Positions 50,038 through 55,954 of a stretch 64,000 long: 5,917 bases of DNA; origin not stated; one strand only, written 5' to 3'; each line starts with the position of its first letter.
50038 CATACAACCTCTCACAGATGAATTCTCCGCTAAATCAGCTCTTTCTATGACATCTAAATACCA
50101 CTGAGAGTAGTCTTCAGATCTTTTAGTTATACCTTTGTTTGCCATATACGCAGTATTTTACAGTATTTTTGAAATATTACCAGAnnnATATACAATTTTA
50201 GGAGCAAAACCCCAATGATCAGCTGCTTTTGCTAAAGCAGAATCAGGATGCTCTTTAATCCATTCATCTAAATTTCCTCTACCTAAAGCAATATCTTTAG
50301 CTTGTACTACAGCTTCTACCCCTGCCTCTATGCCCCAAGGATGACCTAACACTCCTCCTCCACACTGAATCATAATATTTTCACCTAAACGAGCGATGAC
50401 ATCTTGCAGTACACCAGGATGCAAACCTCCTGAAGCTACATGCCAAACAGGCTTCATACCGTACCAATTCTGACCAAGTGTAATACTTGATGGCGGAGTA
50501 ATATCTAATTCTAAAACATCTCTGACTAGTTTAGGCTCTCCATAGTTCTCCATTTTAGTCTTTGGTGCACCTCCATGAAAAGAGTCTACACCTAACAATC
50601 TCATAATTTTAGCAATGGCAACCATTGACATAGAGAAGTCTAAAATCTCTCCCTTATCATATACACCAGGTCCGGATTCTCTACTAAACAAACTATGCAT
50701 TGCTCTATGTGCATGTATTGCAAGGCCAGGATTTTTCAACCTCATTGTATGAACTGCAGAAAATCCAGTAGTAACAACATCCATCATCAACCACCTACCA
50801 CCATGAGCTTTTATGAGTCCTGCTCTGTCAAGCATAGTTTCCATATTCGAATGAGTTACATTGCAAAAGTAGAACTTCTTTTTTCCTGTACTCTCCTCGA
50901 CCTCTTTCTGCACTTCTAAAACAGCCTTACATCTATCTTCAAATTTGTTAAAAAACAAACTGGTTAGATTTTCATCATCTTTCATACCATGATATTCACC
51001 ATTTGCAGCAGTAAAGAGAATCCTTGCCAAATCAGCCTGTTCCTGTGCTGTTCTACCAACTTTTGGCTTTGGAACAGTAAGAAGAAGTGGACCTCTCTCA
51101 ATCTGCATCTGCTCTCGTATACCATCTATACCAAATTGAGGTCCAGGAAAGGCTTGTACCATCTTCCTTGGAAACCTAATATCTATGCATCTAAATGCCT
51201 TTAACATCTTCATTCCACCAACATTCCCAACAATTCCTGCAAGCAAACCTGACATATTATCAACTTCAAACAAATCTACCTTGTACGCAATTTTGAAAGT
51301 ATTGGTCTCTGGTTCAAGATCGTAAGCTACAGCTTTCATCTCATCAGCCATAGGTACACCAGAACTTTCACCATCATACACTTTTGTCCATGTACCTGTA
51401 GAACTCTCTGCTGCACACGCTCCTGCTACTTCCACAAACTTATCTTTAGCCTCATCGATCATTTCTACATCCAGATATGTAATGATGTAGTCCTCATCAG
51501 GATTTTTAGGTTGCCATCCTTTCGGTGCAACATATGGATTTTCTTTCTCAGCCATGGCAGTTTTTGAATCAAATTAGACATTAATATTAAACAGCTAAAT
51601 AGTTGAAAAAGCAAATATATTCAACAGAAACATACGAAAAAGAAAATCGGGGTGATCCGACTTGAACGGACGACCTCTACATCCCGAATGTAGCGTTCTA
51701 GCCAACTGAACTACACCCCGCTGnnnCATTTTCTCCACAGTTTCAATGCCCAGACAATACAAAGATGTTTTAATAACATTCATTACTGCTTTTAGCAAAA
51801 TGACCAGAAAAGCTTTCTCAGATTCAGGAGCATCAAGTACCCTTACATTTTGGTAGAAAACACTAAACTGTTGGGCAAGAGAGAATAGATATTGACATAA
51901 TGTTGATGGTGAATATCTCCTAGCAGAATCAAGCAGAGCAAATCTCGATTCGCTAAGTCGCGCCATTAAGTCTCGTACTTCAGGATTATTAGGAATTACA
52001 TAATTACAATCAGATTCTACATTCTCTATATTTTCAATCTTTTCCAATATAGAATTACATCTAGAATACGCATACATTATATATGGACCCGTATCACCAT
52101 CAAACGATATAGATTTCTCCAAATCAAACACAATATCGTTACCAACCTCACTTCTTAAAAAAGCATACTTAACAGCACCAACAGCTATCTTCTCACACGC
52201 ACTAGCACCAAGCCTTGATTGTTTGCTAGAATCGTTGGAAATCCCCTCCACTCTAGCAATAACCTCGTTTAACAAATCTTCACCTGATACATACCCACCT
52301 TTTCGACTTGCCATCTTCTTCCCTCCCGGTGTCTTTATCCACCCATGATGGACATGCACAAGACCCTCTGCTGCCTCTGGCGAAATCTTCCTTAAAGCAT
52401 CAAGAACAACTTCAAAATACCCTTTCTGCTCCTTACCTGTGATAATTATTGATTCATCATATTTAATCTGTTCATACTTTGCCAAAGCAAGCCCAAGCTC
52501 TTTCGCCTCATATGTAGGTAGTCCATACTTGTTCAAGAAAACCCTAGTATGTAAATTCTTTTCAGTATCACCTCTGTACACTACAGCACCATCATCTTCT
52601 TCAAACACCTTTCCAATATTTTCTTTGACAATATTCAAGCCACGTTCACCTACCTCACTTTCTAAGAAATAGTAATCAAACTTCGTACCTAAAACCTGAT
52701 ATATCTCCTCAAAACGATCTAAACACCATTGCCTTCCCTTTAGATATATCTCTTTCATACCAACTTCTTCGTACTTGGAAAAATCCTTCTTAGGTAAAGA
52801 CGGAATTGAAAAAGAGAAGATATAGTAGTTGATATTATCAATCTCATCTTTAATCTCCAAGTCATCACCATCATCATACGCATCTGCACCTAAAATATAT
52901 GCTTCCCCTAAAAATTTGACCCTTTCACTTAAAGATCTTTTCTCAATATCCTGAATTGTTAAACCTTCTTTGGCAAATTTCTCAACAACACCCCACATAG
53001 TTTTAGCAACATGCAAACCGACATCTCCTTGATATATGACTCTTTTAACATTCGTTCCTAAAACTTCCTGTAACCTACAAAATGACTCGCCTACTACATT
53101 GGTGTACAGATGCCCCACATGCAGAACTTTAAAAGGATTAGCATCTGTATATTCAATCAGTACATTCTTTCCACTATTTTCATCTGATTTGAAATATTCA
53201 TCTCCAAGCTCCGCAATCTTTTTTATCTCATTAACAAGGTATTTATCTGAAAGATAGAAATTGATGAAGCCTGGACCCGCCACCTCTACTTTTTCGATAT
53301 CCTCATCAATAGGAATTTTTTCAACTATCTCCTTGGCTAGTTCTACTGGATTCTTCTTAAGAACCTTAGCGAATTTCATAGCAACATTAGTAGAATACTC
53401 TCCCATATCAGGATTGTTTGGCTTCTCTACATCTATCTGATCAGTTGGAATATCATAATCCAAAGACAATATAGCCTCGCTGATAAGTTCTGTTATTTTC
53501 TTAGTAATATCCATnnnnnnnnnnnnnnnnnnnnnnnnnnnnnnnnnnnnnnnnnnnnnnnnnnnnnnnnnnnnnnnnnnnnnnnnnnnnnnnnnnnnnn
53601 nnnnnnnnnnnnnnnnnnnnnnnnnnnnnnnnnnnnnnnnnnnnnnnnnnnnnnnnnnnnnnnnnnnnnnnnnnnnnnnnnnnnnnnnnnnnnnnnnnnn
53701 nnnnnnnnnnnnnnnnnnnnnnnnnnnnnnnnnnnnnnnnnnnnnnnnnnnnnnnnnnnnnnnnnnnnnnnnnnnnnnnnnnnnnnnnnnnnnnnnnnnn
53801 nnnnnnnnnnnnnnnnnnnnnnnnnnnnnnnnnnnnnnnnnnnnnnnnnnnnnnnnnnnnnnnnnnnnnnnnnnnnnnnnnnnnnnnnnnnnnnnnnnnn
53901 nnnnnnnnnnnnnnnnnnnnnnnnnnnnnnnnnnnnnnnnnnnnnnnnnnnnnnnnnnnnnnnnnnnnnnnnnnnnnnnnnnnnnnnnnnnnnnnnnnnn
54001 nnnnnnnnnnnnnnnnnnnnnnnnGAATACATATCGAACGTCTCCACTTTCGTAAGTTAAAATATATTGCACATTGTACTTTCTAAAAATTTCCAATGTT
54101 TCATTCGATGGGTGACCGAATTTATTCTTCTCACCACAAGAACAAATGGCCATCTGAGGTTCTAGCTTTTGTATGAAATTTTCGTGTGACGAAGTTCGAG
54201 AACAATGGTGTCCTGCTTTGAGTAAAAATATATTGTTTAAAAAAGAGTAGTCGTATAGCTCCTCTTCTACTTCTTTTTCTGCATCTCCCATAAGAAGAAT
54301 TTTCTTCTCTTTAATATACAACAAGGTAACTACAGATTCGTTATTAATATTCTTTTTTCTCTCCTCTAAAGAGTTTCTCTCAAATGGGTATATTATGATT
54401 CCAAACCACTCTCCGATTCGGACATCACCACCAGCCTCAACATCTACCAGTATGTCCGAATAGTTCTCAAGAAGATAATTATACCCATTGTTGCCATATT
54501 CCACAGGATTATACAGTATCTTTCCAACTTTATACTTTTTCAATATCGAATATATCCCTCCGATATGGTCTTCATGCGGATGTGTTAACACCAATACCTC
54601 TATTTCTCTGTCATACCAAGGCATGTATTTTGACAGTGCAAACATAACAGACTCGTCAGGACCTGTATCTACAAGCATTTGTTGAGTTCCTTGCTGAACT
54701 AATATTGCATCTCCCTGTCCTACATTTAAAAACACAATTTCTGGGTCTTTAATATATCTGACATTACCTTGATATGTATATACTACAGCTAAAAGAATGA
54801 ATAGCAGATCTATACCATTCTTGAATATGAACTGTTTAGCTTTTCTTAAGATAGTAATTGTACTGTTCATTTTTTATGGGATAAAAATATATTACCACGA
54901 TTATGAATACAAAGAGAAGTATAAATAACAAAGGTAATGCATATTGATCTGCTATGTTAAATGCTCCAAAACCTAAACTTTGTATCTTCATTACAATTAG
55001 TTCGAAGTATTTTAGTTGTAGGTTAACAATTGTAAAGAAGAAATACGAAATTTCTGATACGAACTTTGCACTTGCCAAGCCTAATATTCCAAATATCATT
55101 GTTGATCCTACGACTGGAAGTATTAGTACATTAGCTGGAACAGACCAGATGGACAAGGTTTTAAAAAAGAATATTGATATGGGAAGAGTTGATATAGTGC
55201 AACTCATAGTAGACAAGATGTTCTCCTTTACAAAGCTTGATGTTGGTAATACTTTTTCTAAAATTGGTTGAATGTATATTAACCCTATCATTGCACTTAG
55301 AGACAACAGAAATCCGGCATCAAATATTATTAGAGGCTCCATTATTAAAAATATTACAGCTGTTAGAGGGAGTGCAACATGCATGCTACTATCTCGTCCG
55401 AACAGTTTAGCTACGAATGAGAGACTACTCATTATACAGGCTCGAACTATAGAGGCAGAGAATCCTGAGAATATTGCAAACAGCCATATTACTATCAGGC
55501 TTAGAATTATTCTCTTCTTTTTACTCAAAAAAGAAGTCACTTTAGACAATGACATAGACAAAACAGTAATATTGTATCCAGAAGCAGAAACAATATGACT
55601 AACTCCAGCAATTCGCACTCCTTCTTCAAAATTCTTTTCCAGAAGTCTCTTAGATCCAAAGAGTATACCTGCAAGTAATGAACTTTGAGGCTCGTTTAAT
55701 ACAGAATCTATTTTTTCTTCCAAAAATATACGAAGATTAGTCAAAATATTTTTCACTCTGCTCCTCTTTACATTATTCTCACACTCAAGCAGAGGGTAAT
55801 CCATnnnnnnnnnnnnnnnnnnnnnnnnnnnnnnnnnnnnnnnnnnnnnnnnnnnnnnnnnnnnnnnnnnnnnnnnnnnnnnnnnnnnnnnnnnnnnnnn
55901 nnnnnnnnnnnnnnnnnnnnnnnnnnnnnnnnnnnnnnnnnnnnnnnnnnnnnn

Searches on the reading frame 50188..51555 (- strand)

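Call 24: search_protein_families(library=pfam, proteins=[window:50188-51555:-])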
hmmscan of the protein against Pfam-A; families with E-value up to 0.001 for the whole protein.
window:50188-51555:- (456 aa): 2 families
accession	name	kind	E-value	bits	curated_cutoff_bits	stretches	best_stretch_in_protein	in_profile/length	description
PF00016.26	RuBisCO_large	-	8.5e-54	183.3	30.1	1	142-448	1-299/299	Ribulose bisphosphate carboxylase large chain, catalytic domain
PF02788.21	RuBisCO_large_N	-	8.7e-25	87.7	20.7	1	32-132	20-120/120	Ribulose bisphosphate carboxylase large chain, N-terminal domain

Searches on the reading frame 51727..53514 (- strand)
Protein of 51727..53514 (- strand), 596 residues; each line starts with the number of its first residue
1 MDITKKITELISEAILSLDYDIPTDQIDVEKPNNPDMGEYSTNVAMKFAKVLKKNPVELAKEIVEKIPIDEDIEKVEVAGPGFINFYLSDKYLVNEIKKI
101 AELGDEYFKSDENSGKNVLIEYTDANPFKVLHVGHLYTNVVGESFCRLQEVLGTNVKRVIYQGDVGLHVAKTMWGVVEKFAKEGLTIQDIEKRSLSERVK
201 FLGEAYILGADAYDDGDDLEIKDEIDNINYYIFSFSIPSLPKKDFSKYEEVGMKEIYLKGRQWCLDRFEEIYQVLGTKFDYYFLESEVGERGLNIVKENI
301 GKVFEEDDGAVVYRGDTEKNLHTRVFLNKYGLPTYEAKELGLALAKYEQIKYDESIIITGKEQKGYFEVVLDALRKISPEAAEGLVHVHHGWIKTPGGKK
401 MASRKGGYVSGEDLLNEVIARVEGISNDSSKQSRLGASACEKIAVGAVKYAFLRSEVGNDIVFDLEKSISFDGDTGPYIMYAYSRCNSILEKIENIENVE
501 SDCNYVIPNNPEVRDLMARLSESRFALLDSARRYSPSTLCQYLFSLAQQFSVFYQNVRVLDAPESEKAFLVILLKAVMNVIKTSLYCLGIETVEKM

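Call 24: search_protein_families(library=pfam, proteins=[window:51727-53514:-])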
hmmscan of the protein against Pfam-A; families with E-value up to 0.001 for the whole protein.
window:51727-53514:- (596 aa): 3 families
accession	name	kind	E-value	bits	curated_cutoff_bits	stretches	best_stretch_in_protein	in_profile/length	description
PF03485.21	Arg_tRNA_synt_N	-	5.6e-28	97.8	21.5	1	6-88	2-85/85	Arginyl tRNA synthetase N terminal domain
PF05746.21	DALR_1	-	2.2e-26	92.7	22.3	1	479-596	1-117/117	DALR anticodon binding domain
PF00750.26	tRNA-synt_1d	-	8e-26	91.3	23.3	2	303-464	182-348/349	tRNA synthetases class I (R), catalytic domain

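Call 28: find_encoding_contigs(protein=window:51727-53514:-, flank=3000, max_places=8)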
Protein window:51727-53514:- (596 aa): 3 contigs read that carry it; 3 places shown.
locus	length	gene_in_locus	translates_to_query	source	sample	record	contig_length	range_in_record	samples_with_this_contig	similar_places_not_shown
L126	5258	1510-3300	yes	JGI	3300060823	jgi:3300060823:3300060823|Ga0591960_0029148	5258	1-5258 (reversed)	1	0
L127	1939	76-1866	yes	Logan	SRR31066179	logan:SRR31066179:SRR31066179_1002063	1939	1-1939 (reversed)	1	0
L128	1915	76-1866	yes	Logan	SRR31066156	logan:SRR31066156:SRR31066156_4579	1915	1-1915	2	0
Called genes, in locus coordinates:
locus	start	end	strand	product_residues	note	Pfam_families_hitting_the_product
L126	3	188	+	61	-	?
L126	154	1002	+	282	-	PF00753:Lactamase_B, PF23023:Anti-Pycsar_Apyc1 (weak), PF12706:Lactamase_B_2 (weak)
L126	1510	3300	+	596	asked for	PF03485:Arg_tRNA_synt_N, PF00750:tRNA-synt_1d, PF05746:DALR_1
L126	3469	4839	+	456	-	PF02788:RuBisCO_large_N, PF00016:RuBisCO_large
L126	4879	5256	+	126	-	?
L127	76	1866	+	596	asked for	PF03485:Arg_tRNA_synt_N, PF00750:tRNA-synt_1d, PF05746:DALR_1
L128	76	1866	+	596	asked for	PF03485:Arg_tRNA_synt_N, PF00750:tRNA-synt_1d, PF05746:DALR_1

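Call 30: find_homologous_proteins(query=window:51727-53514:-, max_evalue=1e-50)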
Query window:51727-53514:- (596 aa): 7944 proteins with E <= 1e-50 among 8000 candidates; the best 120 are listed.
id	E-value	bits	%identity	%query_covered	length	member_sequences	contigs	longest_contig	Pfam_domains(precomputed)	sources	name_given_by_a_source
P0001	0.0e+0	1328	100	100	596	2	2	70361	PF05746.22,PF00750.26,PF03485.22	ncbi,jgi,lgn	ncbi:MAG: arginine--tRNA ligase [Candidatus Dojkabacteria bacterium]|jgi:arginyl-tRNA synthetase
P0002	0.0e+0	1012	77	100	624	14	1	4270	PF05746.22,PF00750.26,PF03485.22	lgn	-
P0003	0.0e+0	1012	76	100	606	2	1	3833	PF05746.22,PF00750.26,PF03485.22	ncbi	-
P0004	8.5e-277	938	71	100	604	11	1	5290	PF05746.22,PF00750.26,PF03485.22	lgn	-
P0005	2.3e-242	824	62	100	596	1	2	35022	PF05746.22,PF00750.26,PF03485.22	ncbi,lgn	-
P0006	6.6e-230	783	59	100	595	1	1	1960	PF05746.22,PF00750.26,PF03485.22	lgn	-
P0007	1.4e-226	772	58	100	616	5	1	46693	PF05746.22,PF00750.26,PF03485.22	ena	-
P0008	5.7e-226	770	59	100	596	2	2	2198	PF05746.22,PF00750.26,PF03485.22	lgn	-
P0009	4.2e-224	764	59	100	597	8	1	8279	PF05746.22,PF00750.26,PF03485.22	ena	-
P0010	2.7e-223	761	59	100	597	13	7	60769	PF05746.22,PF00750.26,PF03485.22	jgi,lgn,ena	-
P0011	1.6e-215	735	56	100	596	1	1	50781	PF05746.22,PF00750.26,PF03485.22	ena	-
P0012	1.0e-214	733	57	100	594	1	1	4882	PF05746.22,PF00750.26,PF03485.22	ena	-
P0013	3.4e-214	731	57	100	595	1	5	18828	PF05746.22,PF00750.26,PF03485.22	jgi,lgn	jgi:arginyl-tRNA synthetase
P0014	1.2e-212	726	56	100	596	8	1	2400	PF05746.22,PF00750.26,PF03485.22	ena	-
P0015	3.3e-212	725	58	100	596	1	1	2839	PF05746.22,PF00750.26,PF03485.22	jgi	jgi:arginyl-tRNA synthetase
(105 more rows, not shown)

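Call 31: find_encoding_contigs(protein=P0002, flank=3000, max_places=3)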
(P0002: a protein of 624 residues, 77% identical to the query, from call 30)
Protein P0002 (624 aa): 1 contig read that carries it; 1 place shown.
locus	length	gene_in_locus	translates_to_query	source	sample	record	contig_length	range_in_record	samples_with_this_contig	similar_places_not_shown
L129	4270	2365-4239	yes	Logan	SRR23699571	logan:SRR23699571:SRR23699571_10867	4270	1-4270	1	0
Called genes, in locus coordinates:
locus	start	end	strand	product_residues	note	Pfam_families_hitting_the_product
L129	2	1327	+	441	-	?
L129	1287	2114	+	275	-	PF25281:MBL_MAP1B (weak), PF00753:Lactamase_B, PF23023:Anti-Pycsar_Apyc1, PF12706:Lactamase_B_2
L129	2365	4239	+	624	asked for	PF03485:Arg_tRNA_synt_N, PF00750:tRNA-synt_1d, PF05746:DALR_1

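Call 32: find_encoding_contigs(protein=P0003, flank=3000, max_places=3)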
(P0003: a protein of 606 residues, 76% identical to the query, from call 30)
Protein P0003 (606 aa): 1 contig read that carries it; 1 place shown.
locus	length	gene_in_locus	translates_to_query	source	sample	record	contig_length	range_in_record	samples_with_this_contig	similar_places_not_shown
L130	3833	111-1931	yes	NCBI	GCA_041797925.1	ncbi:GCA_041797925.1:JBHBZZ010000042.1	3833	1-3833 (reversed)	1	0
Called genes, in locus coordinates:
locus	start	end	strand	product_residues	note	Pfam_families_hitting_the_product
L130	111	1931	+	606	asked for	PF03485:Arg_tRNA_synt_N, PF00750:tRNA-synt_1d, PF05746:DALR_1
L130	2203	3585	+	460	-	PF02788:RuBisCO_large_N, PF00016:RuBisCO_large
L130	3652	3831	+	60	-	?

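Call 33: find_encoding_contigs(protein=P0004, flank=3000, max_places=3)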
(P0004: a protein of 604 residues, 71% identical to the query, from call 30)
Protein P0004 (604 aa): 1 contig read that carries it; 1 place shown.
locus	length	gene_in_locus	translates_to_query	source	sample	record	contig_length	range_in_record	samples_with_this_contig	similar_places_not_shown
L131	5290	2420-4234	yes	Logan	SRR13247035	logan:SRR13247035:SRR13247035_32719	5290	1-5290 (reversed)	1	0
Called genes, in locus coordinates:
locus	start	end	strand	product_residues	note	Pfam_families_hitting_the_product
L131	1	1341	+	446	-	?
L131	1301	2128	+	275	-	PF25281:MBL_MAP1B (weak), PF00753:Lactamase_B, PF23023:Anti-Pycsar_Apyc1, PF12706:Lactamase_B_2 (weak)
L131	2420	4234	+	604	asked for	PF03485:Arg_tRNA_synt_N, PF00750:tRNA-synt_1d, PF05746:DALR_1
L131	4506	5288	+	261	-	?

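Call 34: find_encoding_contigs(protein=P0005, flank=3000, max_places=3)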
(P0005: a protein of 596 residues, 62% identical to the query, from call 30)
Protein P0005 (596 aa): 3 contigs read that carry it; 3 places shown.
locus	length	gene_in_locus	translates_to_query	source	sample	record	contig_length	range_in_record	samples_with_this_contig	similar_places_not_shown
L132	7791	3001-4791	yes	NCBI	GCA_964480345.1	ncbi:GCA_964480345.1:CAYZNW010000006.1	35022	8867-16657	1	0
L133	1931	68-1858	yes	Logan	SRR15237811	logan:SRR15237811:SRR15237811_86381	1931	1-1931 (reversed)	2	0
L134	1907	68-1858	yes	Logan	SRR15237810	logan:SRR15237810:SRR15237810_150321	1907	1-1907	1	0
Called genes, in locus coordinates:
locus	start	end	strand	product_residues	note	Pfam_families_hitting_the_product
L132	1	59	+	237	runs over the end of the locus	PF10531:SLBB (weak), PF06514:PsbU (weak), PF12836:HHH_3, PF00633:HHH (weak), PF03934:T2SSK (weak)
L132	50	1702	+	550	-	PF13567:DUF4131, PF03772:Competence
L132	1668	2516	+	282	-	PF25281:MBL_MAP1B (weak), PF00753:Lactamase_B, PF23023:Anti-Pycsar_Apyc1 (weak)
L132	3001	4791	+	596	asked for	PF03485:Arg_tRNA_synt_N, PF00750:tRNA-synt_1d, PF05746:DALR_1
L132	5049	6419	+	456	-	PF02788:RuBisCO_large_N, PF00016:RuBisCO_large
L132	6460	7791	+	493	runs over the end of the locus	PF00587:tRNA-synt_2b, PF03129:HGTP_anticodon, PF09180:ProRS-C_1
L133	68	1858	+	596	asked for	PF03485:Arg_tRNA_synt_N, PF00750:tRNA-synt_1d, PF05746:DALR_1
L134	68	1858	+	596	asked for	PF03485:Arg_tRNA_synt_N, PF00750:tRNA-synt_1d, PF05746:DALR_1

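Call 43: find_encoding_contigs(protein=P0010, flank=2500, max_places=6)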
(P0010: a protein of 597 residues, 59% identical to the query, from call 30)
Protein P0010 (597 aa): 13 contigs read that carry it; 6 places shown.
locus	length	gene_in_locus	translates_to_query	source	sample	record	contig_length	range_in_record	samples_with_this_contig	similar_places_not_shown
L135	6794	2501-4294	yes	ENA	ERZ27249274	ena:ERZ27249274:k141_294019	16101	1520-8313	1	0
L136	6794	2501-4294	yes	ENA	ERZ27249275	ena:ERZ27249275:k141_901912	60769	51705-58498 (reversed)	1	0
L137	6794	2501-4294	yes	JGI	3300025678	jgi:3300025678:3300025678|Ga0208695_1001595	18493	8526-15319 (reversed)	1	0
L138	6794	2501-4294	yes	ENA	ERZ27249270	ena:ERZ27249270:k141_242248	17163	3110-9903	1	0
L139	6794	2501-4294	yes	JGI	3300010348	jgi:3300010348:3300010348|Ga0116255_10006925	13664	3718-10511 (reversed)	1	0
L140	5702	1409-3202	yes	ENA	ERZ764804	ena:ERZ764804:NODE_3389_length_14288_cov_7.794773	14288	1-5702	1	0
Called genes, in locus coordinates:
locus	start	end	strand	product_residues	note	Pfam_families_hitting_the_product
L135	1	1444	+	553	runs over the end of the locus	PF13567:DUF4131, PF03772:Competence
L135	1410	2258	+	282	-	PF00753:Lactamase_B, PF23023:Anti-Pycsar_Apyc1 (weak), PF12706:Lactamase_B_2 (weak)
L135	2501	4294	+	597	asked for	PF03485:Arg_tRNA_synt_N, PF00750:tRNA-synt_1d, PF05746:DALR_1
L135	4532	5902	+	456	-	PF02788:RuBisCO_large_N, PF00016:RuBisCO_large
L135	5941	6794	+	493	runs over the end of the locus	PF00587:tRNA-synt_2b, PF03129:HGTP_anticodon, PF09180:ProRS-C_1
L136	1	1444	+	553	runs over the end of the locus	PF13567:DUF4131, PF03772:Competence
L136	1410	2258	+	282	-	PF00753:Lactamase_B, PF23023:Anti-Pycsar_Apyc1 (weak), PF12706:Lactamase_B_2 (weak)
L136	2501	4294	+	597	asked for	PF03485:Arg_tRNA_synt_N, PF00750:tRNA-synt_1d, PF05746:DALR_1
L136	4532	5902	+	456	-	PF02788:RuBisCO_large_N, PF00016:RuBisCO_large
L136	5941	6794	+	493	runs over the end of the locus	PF00587:tRNA-synt_2b, PF03129:HGTP_anticodon, PF09180:ProRS-C_1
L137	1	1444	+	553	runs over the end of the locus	PF13567:DUF4131, PF03772:Competence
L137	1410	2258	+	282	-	PF00753:Lactamase_B, PF23023:Anti-Pycsar_Apyc1 (weak), PF12706:Lactamase_B_2 (weak)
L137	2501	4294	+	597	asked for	PF03485:Arg_tRNA_synt_N, PF00750:tRNA-synt_1d, PF05746:DALR_1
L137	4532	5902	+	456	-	PF02788:RuBisCO_large_N, PF00016:RuBisCO_large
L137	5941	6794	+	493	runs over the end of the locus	PF00587:tRNA-synt_2b, PF03129:HGTP_anticodon, PF09180:ProRS-C_1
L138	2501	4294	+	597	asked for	PF03485:Arg_tRNA_synt_N, PF00750:tRNA-synt_1d, PF05746:DALR_1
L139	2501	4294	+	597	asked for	PF03485:Arg_tRNA_synt_N, PF00750:tRNA-synt_1d, PF05746:DALR_1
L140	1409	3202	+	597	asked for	PF03485:Arg_tRNA_synt_N, PF00750:tRNA-synt_1d, PF05746:DALR_1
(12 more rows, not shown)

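Call 44: find_encoding_contigs(protein=P0007, flank=2500, max_places=3)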
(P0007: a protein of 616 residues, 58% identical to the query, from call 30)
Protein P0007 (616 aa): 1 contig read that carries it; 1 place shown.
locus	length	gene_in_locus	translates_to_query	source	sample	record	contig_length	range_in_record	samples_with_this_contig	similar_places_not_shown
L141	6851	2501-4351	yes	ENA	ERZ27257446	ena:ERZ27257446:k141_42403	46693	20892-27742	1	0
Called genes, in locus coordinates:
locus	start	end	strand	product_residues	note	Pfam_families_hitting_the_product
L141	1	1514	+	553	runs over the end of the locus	PF13567:DUF4131, PF03772:Competence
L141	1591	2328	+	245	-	PF25281:MBL_MAP1B (faint), PF00753:Lactamase_B, PF23023:Anti-Pycsar_Apyc1 (weak), PF12706:Lactamase_B_2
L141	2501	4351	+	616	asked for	PF03485:Arg_tRNA_synt_N, PF00750:tRNA-synt_1d, PF05746:DALR_1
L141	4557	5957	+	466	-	PF02788:RuBisCO_large_N, PF00016:RuBisCO_large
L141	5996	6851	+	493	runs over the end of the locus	PF00587:tRNA-synt_2b, PF03129:HGTP_anticodon, PF09180:ProRS-C_1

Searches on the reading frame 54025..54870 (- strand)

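Call 24: search_protein_families(library=pfam, proteins=[window:54025-54870:-])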
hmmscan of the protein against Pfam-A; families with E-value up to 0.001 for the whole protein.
window:54025-54870:- (282 aa): 3 families
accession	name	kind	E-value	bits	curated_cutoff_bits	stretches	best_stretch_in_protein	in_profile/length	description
PF00753.33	Lactamase_B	-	7.7e-18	65.6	22.7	1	49-121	2-75/196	Metallo-beta-lactamase superfamily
PF12706.13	Lactamase_B_2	-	1e-05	25.7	27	1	65-198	3-144/200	Beta-lactamase superfamily domain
PF25281.1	MBL_MAP1B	-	0.00016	21.2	37.6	1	32-112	11-87/279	MAP1B MBL-like domain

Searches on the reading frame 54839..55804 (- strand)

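Call 24: search_protein_families(library=pfam, proteins=[window:54839-55804:-])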
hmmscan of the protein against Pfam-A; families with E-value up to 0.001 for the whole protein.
window:54839-55804:- (322 aa): 1 family
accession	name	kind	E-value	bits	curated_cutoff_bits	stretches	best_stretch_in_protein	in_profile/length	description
PF03772.21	Competence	-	1.7e-40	139.5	23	1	47-304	1-265/270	Competence protein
